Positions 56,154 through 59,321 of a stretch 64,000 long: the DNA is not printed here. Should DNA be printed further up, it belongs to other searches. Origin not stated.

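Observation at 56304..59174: ComF-type PRTase fused to a very long WD40 array encoded by near-identical DNA repeats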

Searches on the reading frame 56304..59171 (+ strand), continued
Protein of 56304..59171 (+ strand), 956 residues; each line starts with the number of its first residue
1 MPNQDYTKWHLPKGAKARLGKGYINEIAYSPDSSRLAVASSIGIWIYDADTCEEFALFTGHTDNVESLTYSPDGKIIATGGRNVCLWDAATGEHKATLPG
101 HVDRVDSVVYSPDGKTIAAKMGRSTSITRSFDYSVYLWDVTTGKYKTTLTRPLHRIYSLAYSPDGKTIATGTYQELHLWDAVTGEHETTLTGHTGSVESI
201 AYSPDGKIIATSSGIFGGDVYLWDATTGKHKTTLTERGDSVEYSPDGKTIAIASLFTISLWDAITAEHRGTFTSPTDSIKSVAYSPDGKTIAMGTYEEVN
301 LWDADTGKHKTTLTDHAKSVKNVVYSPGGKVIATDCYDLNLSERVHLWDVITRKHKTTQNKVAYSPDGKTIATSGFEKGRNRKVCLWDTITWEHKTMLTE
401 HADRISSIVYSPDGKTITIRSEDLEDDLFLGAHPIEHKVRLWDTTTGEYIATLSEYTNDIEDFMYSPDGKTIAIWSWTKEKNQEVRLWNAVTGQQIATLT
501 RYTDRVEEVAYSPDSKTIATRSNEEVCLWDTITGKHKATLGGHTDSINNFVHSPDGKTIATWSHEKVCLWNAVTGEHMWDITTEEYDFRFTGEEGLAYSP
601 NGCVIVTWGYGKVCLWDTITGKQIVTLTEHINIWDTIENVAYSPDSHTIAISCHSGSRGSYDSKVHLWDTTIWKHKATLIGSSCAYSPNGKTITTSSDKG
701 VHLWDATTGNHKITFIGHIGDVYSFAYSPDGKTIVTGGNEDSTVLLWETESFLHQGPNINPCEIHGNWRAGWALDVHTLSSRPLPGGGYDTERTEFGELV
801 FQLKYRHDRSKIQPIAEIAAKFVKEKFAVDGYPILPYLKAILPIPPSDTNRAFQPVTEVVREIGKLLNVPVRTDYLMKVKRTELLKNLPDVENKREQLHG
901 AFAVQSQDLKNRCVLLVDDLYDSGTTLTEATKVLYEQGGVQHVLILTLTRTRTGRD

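Call 39: search_protein_families(library=padloc, proteins=[L010:9948-10928:+, L010:10957-11850:+, L011:9964-10857:+, L012:11324-12331:+], max_evalue=0.001)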
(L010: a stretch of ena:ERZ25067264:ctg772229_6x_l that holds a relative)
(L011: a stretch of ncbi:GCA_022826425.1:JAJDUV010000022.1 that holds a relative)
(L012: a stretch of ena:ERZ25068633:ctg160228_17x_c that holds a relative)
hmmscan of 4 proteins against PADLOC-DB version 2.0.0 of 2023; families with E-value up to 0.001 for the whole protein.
L010:9948-10928:+ (327 aa): 3 families
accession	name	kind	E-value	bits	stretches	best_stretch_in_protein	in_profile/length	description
PDLC03927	PsyrA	-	2.4e-43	146.8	1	76-294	88-302/398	-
PDLC03961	ShosA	-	1.5e-35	121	1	52-265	48-261/303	-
PDLC02997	ShosA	-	5.6e-09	33.7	1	79-233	92-251/327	-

L010:10957-11850:+ (298 aa): 3 families
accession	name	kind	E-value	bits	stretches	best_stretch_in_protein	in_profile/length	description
PDLC03927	PsyrA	-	1.5e-43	147.5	1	25-285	35-293/398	-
PDLC03961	ShosA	-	2.9e-38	129.9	1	45-269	40-266/303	-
PDLC02997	ShosA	-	2.6e-11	41.4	1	76-235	89-253/327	-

L011:9964-10857:+ (298 aa): 3 families
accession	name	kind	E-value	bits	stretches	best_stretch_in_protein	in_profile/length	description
PDLC03927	PsyrA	-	3.8e-42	142.8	1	26-284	36-292/398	-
PDLC03961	ShosA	-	1.4e-37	127.7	1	43-269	39-266/303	-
PDLC02997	ShosA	-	1.1e-10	39.3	1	79-234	92-252/327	-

L012:11324-12331:+ (336 aa): 3 families
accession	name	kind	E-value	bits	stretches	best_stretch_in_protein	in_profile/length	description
PDLC03927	PsyrA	-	2.1e-43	147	1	34-315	35-313/398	-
PDLC03961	ShosA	-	2.2e-37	127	1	23-278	19-265/303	-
PDLC02997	ShosA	-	4.6e-13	47.1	1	86-243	90-252/327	-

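Call 58: predict_structure(alignment_id=A2)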
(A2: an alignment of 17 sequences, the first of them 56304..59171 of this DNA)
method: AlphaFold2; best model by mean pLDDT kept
length: 956 residues; sequences in the alignment: 17
mean_pLDDT: 69.3   pTM: 0.44
mean pLDDT of the five models: 69.3, 68.4, 66.6, 62.3, 61.9
residues with pLDDT >= 90: 39; 70-90: 520; 50-70: 267; < 50: 130
segments of 3 or more residues with pLDDT < 50: 1-21, 125-130, 338-342, 377-379, 426-433, 584-593, 657-661, 753-760, 769-801, 803-807, 921-924, 951-956
pLDDT, mean of each block of 10 residues (from residue 1): 28 32 69 76 69 62 68 79 77 69 69 81 50 74 74 67 83 81 76 74 83 65 75 71 80 77 78 65 76 74 74 61 62 55 61 61 66 58 70 69 71 85 55 65 86 66 86 74 80 88 73 90 87 90 74 86 81 86 48 67 79 81 75 69 81 59 76 81 74 75 81 66 72 72 67 41 51 29 30 37 50 69 64 74 69 66 88 77 54 53 79 79 58 81 71 33
secondary structure, 60 per line:
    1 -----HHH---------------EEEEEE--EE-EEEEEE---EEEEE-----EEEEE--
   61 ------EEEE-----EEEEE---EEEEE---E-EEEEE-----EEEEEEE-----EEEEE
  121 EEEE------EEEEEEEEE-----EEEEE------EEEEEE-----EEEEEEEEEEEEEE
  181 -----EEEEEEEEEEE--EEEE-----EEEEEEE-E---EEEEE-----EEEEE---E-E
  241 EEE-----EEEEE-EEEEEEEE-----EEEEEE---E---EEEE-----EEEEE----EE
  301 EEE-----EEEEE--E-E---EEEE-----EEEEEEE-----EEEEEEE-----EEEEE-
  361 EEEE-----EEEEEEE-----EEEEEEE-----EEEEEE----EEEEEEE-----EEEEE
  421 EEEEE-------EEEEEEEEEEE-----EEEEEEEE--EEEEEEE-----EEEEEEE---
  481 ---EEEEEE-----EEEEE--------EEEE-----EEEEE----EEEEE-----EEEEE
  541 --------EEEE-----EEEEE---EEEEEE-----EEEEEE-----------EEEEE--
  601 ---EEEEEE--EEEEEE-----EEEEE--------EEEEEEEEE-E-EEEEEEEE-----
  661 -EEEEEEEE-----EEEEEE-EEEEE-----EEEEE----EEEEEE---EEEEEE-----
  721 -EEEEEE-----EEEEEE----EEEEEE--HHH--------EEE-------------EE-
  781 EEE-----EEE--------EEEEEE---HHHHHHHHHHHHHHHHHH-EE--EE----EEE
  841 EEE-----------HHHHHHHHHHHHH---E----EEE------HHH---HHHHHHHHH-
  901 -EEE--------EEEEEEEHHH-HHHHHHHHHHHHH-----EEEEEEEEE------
elements in order (helices of 4 or more, strands of 3 or more residues): E24-29 E35-40 E44-48 E54-58 E67-70 E76-80 E84-88 E94-98 E104-110 E116-124 E131-139 E145-149 E156-161 E167-180 E186-196 E199-202 E208-214 E220-224 E230-234 E240-243 E249-253 E255-262 E268-273 E281-284 E290-294 E299-303 E309-313 E322-325 E331-337 E343-349 E355-359 E361-364 E370-376 E382-388 E394-399 E404-410 E416-425 E433-443 E449-456 E459-465 E471-477 E484-489 E495-499 E508-511 E517-521 E526-530 E536-540 E549-552 E558-562 E566-571 E577-582 E594-598 E604-609 E612-617 E623-627 E636-644 E648-655 E662-669 E675-680 E682-686 E692-696 E701-706 E710-715 E722-727 E733-738 E743-748 E762-764 E781-783 E789-791 E800-805 H809-826 E838-843 H855-867 E876-878 H891-899 E902-904 E913-919 H924-936 E942-950

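Call 62: fold_search(model_id=the predicted structure, library=pdb)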
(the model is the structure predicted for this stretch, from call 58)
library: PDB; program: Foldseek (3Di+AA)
matches with E <= 10: 1819; with E <= 0.001: 1506
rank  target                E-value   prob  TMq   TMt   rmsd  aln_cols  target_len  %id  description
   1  2ymu_A                1.1e-30  1.00  0.27  0.43  26.1       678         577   33  Structure of a highly repetitive propeller structure (released 2012-10-17)
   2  5i2t                  4.6e-23  1.00  0.24  0.35  25.2       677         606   17  Domain characterization of the WD protein Pwp2 and their relevance in ribosome biogenesis (released 2017-06-21)
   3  3shf                  2.4e-22  1.00  0.27  0.23  28.4       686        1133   20  Crystal structure of the R265S mutant of full-length murine Apaf-1 (released 2011-08-24)
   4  9n73_LO               4.8e-22  1.00  0.23  0.26  26.7       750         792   15  SSU processome maturation and disassembly, State G (released 2025-10-29)
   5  3j2t_A                5.0e-22  1.00  0.25  0.21  28.7       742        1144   18  An improved model of the human apoptosome (released 2013-04-10)
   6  7mqa_LQ               1.2e-21  1.00  0.22  0.25  24.1       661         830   16  Cryo-EM structure of the human SSU processome, state post-A1 (released 2021-09-22)
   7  6rxt_UA               1.8e-21  1.00  0.25  0.28  26.1       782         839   17  Cryo-EM structure of the 90S pre-ribosome (Kre33-Noc4) from Chaetomium thermophilum, state A (released 2019-08-14)
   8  9n6z_LO               2.6e-21  1.00  0.25  0.29  25.2       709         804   15  SSU processome maturation and disassembly, State D (released 2025-11-05)
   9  9n6v_LQ               2.7e-21  1.00  0.26  0.29  24.6       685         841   16  SSU processome maturation and disassembly, State A (released 2025-11-05)
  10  3sfz                  2.9e-21  1.00  0.24  0.21  28.2       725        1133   19  Crystal structure of full-length murine Apaf-1 (released 2011-08-24)
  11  5juy_A                3.8e-21  1.00  0.28  0.23  29.2       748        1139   19  Active human apoptosome with procaspase-9 (released 2016-10-19)
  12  5juy_B                3.8e-21  1.00  0.28  0.22  29.2       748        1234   19  Active human apoptosome with procaspase-9 (released 2016-10-19)
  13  6lqr_B1               5.3e-21  1.00  0.22  0.26  28.4       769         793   15  Cryo-EM structure of 90S small subunit preribosomes in transition states (State C) (released 2020-09-16)
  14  7mq8_LO               6.3e-21  1.00  0.23  0.26  27.0       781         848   14  Cryo-EM structure of the human SSU processome, state pre-A1 (released 2021-09-22)
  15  9g33_UL               1.6e-20  1.00  0.24  0.27  25.6       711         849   16  Stalled 90S - Utp23-Krr1-deltaC3 (released 2025-06-18)
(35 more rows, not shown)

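Call 76: list_cluster_members(proteins=[P0386, window:56304-59171:+, window:55014-56285:+])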
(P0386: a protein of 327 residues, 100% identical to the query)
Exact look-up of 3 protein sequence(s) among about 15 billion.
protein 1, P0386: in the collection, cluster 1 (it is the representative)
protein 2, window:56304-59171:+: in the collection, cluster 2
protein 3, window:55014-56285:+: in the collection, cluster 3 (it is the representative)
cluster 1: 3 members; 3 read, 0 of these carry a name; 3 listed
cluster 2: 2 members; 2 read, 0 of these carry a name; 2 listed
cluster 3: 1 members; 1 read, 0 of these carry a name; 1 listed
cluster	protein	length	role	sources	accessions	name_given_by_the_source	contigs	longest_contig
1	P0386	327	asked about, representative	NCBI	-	-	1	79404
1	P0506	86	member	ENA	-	-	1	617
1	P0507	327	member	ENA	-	-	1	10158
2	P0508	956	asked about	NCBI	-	-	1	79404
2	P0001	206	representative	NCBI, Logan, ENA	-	-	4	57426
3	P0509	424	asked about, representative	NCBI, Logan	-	-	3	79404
